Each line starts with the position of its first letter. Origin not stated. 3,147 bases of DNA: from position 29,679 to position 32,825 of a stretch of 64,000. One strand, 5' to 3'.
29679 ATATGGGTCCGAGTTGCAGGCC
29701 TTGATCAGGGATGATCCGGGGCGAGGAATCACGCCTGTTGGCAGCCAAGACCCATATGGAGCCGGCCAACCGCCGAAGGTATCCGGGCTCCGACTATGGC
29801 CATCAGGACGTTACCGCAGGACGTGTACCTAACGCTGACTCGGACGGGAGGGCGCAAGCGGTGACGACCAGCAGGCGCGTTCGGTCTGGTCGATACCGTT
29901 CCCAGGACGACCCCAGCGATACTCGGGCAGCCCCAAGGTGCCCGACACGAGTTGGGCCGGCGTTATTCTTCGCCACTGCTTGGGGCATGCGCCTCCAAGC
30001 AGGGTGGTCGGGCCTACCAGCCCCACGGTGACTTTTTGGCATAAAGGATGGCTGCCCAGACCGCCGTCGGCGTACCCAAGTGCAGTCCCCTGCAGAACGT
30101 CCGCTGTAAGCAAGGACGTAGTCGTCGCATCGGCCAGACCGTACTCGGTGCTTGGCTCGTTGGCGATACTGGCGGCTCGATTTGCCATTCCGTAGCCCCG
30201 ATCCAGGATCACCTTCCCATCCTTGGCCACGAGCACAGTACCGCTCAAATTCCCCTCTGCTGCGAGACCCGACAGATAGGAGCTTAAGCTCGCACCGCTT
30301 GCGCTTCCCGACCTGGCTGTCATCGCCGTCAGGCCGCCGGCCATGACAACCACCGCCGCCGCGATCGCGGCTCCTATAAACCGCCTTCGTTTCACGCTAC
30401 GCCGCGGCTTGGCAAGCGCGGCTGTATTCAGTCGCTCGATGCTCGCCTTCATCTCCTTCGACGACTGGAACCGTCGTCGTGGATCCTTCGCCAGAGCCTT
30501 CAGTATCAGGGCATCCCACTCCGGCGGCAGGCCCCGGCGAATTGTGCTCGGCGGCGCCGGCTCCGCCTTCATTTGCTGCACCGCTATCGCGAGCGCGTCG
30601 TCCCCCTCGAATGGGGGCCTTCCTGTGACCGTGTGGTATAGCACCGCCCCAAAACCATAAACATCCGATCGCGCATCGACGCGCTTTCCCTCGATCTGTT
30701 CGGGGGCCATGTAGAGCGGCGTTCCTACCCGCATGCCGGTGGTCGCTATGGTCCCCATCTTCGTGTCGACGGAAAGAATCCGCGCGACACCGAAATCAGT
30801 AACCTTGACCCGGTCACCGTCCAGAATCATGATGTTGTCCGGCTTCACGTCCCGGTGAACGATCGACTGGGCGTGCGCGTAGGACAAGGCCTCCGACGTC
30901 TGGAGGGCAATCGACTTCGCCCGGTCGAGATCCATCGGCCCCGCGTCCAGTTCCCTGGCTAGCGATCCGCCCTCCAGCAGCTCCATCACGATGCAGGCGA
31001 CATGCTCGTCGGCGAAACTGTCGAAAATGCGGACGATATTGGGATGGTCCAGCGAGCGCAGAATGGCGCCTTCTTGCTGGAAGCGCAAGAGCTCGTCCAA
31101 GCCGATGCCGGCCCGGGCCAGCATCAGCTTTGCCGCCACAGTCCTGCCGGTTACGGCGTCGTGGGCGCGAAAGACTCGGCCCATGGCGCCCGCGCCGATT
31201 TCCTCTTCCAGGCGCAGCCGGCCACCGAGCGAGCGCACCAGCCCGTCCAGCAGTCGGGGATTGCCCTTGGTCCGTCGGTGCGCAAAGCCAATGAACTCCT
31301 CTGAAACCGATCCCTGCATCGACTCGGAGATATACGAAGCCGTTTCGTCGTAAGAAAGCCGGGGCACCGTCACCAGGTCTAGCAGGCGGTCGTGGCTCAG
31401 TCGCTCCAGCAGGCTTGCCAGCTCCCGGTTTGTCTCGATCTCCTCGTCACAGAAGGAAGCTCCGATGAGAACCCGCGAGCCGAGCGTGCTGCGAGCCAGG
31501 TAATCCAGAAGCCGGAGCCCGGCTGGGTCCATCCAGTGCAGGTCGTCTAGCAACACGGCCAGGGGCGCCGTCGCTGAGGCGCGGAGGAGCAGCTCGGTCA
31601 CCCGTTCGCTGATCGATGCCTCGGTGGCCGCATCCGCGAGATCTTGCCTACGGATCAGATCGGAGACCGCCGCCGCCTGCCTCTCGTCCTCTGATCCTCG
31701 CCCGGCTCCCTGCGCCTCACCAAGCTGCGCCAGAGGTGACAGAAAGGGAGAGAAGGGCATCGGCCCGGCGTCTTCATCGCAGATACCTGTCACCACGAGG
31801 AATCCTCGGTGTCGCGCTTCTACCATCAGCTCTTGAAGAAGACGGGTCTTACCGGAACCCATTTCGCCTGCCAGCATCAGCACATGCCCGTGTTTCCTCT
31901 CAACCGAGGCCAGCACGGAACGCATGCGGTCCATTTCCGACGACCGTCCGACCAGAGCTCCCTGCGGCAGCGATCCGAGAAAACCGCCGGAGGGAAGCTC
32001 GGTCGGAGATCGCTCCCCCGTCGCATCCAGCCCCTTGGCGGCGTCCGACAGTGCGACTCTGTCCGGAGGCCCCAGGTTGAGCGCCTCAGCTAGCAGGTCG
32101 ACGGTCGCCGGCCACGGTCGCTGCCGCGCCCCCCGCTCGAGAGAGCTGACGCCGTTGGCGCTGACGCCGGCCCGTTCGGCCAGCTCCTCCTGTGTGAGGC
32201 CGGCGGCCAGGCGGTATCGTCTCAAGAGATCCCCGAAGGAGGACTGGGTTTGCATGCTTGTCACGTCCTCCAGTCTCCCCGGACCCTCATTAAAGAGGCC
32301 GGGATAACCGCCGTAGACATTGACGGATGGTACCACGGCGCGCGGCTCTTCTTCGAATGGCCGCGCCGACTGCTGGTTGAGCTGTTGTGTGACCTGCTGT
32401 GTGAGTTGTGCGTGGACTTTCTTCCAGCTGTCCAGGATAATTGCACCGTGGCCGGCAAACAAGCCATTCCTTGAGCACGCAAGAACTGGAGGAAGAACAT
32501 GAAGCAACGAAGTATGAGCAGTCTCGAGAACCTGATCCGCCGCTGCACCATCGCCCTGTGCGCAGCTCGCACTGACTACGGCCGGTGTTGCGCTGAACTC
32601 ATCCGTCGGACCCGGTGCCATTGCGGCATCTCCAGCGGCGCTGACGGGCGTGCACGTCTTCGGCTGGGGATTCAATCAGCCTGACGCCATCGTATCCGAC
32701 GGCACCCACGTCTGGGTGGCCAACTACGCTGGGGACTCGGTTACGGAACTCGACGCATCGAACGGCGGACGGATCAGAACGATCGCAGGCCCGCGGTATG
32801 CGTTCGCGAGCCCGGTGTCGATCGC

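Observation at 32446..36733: Tandem propeller paralogs with conserved 5' and 3' cassettes around divergent or decayed centres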

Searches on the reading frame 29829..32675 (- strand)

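Call 7: search_protein_families(library=pfam, proteins=[window:29829-32675:-], max_evalue=0.01)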
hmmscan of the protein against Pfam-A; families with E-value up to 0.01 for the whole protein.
window:29829-32675:- (948 aa): 12 families
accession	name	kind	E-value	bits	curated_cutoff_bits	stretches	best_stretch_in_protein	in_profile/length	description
PF00069.31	Pkinase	-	1.3e-54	185.8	31.7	1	489-740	3-256/263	Protein kinase domain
PF07714.23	PK_Tyr_Ser-Thr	-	3.1e-36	125.4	23.1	1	487-737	1-250/258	Protein tyrosine and serine/threonine kinase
PF13191.12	AAA_16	-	2.1e-23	84.1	32.6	1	241-396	2-158/167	AAA ATPase domain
PF13560.12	HTH_31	-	1.1e-15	58.1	27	1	147-208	2-63/64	Helix-turn-helix domain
PF01381.28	HTH_3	-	1.4e-12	47.8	23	1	151-203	1-52/55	Helix-turn-helix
PF10923.14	BrxC_BrxD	-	4.9e-06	26.2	22.2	1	242-295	28-81/414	BREX system ATP-binding protein BrxC/D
PF13401.12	AAA_22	-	7e-06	26.8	27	1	262-407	4-124/130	AAA domain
PF01636.29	APH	-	0.00025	21.3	23.2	0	600-629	165-195/239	Phosphotransferase enzyme family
PF04545.22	Sigma70_r4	-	0.00083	19.3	24.1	1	153-186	16-47/50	Sigma-70, region 4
PF02367.23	TsaE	-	0.0018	18.6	26.6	1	249-289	8-47/128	Threonylcarbamoyl adenosine biosynthesis protein TsaE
PF20720.3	nSTAND3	-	0.0053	16.9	27.2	1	262-295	16-49/155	Novel STAND NTPase 3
PF03109.22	ABC1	-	0.0079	15.8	22.9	0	561-639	144-222/244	ABC1 atypical kinase-like domain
